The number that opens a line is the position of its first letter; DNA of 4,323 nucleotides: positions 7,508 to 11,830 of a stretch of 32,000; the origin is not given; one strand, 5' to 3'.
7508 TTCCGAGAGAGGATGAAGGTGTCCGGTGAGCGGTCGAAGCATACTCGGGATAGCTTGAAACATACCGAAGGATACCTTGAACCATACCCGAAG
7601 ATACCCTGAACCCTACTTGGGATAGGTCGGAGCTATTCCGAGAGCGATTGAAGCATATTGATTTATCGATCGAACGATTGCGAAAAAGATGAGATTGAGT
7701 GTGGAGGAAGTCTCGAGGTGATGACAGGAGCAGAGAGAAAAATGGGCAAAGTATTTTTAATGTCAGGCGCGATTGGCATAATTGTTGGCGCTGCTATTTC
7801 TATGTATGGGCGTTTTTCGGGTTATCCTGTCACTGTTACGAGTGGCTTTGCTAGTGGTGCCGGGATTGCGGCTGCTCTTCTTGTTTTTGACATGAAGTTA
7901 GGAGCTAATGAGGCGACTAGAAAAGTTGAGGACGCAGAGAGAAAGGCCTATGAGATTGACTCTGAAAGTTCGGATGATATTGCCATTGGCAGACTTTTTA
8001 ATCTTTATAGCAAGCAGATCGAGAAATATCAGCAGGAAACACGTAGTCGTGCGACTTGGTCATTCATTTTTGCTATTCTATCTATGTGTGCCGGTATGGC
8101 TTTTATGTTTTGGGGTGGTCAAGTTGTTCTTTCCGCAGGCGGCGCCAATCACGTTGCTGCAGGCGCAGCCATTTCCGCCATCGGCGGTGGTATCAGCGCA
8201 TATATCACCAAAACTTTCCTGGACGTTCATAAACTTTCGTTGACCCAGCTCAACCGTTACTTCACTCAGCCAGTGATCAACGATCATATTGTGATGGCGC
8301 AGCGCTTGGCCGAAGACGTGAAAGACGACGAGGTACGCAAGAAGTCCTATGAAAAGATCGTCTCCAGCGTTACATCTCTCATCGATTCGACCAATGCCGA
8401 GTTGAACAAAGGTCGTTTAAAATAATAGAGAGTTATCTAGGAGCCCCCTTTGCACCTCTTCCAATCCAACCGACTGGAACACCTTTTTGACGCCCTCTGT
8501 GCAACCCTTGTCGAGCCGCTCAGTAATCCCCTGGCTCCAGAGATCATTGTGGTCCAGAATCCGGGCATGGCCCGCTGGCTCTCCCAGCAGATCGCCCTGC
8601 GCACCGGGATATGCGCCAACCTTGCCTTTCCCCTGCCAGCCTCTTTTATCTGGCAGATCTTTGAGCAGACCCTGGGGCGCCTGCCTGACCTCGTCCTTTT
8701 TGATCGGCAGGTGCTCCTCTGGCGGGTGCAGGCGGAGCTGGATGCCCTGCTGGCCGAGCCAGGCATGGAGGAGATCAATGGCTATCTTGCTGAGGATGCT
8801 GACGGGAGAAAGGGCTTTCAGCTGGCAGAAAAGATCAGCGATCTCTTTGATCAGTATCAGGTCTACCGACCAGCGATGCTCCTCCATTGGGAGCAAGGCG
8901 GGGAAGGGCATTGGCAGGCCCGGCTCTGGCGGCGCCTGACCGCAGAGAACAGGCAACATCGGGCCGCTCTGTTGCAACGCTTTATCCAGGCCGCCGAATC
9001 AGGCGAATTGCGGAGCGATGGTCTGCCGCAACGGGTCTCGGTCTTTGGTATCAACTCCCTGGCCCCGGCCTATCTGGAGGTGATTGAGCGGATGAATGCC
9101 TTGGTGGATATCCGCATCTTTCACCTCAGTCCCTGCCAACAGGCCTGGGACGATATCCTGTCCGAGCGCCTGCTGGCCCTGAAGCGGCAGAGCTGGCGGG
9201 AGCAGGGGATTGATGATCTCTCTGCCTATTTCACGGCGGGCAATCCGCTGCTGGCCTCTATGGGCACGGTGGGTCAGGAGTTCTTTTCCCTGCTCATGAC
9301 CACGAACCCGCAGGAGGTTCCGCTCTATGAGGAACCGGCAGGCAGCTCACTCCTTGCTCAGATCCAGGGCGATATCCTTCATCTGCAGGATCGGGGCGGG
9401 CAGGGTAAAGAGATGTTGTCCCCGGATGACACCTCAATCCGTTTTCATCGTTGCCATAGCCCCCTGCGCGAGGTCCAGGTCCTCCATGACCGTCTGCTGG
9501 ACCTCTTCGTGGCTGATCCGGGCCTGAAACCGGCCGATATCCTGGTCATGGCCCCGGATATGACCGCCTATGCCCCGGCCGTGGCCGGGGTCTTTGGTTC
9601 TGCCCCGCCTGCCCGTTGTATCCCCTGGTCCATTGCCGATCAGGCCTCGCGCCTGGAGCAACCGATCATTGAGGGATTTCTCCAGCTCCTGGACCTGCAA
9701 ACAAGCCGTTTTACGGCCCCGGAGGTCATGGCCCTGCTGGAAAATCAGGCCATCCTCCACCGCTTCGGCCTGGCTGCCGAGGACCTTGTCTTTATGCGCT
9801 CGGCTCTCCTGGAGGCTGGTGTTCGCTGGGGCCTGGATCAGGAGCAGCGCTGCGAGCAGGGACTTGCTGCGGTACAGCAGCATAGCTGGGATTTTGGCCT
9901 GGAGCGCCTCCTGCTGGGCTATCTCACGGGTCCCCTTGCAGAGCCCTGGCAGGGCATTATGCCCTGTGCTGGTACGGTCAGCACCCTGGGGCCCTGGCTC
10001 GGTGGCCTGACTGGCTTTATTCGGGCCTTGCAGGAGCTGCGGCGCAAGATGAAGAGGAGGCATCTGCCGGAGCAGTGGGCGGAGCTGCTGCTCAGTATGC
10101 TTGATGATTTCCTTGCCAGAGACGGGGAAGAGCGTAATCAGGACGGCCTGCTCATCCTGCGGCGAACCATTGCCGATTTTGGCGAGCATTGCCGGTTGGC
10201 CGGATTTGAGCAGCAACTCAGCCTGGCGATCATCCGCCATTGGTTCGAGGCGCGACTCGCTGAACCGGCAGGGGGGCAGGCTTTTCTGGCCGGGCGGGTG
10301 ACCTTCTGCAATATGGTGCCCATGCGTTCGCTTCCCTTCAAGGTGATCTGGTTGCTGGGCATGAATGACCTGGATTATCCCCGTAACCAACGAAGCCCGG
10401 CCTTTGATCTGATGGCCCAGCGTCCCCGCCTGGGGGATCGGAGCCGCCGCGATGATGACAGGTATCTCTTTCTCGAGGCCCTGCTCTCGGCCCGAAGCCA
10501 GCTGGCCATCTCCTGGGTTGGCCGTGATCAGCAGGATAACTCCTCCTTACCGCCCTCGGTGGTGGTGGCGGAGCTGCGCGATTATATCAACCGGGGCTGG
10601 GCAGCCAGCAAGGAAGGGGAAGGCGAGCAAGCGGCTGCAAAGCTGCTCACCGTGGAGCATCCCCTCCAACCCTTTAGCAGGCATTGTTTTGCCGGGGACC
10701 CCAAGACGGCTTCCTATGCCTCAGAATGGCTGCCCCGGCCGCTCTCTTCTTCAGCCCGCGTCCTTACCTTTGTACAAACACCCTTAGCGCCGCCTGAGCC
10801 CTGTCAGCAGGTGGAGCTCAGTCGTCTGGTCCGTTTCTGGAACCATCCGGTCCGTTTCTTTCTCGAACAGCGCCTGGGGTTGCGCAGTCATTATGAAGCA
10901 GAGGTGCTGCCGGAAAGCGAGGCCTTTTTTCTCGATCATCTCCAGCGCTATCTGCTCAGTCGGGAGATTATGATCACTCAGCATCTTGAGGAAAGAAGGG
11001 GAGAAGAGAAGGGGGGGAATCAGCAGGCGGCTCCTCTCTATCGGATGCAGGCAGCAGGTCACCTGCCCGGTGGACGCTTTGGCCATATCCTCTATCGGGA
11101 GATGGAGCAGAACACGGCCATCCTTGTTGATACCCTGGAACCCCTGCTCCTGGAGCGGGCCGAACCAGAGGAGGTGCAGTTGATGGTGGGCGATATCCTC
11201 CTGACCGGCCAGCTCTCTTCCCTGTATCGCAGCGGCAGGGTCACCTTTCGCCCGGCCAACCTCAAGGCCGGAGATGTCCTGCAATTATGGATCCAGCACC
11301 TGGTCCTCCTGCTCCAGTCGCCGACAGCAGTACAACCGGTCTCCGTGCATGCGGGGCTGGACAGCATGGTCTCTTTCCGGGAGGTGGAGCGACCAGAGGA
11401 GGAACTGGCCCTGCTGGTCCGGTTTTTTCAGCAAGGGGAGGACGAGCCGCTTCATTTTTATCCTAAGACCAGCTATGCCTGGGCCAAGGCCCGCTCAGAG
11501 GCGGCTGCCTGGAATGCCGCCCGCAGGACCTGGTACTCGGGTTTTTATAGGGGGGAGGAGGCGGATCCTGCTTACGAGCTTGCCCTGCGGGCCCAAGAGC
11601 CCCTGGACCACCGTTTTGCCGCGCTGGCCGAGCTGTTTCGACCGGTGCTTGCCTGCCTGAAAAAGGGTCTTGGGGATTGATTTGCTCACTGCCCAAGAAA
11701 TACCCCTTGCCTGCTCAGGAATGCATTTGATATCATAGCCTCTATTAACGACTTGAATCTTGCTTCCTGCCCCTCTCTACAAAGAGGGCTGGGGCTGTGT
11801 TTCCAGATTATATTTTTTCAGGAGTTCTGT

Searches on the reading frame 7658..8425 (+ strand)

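Call 57: search_protein_families(library=pfam, proteins=[window:7658-8425:+], max_evalue=0.001)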
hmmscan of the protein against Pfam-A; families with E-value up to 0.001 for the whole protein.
window:7658-8425:+ (255 aa): 1 family
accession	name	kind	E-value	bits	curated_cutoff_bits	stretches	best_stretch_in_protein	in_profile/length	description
PF20712.2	CyanoTRADDas_TM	-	1.8e-05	25.2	24.3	1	128-198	2-68/68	Cyanobacterial TRADD-N associated 2-Transmembrane domain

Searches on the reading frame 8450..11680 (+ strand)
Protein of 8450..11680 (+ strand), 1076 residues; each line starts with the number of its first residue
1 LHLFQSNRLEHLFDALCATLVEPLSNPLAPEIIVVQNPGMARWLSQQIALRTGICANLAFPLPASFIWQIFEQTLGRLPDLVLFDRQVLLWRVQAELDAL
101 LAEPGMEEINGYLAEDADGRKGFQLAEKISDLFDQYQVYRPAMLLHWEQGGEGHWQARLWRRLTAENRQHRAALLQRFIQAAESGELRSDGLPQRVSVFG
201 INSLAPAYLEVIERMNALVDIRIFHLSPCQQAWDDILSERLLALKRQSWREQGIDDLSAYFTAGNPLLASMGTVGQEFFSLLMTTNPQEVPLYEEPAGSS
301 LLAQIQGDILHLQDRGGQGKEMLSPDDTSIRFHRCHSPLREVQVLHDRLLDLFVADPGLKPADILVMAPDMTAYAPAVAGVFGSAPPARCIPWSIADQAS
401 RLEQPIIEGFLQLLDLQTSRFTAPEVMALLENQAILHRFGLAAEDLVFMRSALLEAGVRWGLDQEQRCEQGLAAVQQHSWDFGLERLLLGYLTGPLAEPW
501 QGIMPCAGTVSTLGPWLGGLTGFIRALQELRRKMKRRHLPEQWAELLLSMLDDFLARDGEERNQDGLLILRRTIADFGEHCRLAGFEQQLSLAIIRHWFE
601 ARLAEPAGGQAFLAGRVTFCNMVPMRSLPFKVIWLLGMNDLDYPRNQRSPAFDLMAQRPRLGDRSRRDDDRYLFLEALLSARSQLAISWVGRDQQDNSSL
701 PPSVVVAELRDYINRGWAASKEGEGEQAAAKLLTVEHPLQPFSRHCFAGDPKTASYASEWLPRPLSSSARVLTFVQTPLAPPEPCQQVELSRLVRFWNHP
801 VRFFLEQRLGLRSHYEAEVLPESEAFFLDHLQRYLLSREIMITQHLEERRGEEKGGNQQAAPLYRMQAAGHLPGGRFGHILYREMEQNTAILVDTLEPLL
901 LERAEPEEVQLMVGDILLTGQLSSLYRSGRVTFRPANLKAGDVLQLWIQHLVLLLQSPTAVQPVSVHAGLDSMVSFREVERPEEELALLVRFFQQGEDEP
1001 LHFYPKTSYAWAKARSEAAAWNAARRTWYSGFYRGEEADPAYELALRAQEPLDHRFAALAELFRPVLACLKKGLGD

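Call 57: search_protein_families(library=pfam, proteins=[window:8450-11680:+], max_evalue=0.001)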
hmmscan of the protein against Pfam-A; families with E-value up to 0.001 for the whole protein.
window:8450-11680:+ (1076 aa): 2 families
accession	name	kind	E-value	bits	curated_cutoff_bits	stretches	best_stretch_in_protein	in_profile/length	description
PF04257.20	Exonuc_V_gamma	-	7.7e-97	324.7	25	1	2-311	2-313/314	Exodeoxyribonuclease V, gamma subunit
PF17946.7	RecC_C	-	3e-50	171.4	22.6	1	786-1015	2-201/202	RecC C-terminal domain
